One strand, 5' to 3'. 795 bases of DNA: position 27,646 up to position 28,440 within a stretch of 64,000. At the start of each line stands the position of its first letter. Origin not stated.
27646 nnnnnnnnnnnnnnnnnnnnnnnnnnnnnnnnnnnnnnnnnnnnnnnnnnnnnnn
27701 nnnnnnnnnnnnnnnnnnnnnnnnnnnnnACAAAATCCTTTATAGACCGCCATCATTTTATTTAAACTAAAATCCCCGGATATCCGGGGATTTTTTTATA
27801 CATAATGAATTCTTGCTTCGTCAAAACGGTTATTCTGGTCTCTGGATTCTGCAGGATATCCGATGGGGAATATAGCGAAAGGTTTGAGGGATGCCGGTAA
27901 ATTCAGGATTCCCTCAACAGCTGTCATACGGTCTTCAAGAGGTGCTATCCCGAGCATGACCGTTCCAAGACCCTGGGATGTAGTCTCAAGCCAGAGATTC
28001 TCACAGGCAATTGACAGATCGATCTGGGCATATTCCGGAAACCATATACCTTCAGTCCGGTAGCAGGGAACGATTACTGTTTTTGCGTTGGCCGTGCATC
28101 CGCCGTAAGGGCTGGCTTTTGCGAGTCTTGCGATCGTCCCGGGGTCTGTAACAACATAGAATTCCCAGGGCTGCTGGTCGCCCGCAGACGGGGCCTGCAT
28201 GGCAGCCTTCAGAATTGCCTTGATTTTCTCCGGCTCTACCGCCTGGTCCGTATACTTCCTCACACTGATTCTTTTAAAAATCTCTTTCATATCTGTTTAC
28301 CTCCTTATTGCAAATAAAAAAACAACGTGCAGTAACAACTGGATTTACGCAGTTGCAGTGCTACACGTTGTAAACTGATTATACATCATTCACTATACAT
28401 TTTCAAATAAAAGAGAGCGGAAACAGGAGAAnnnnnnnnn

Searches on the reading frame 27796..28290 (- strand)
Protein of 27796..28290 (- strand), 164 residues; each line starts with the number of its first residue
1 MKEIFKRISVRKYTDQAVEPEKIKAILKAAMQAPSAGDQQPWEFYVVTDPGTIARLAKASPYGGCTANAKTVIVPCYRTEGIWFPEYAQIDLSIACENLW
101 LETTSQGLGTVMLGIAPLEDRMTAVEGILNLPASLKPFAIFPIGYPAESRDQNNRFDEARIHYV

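Call 69: search_protein_families(library=pfam, proteins=[window:27796-28290:-], max_evalue=0.001)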
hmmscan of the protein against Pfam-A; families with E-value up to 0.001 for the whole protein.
window:27796-28290:- (164 aa): 2 families
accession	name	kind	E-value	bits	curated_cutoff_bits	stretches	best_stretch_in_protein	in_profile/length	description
PF00881.29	Nitroreductase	-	4e-26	92.6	23.5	2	5-59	2-56/167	Nitroreductase family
PF14512.11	TM1586_NiRdase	-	2.1e-11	44.3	27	1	20-49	157-186/215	Putative TM nitroreductase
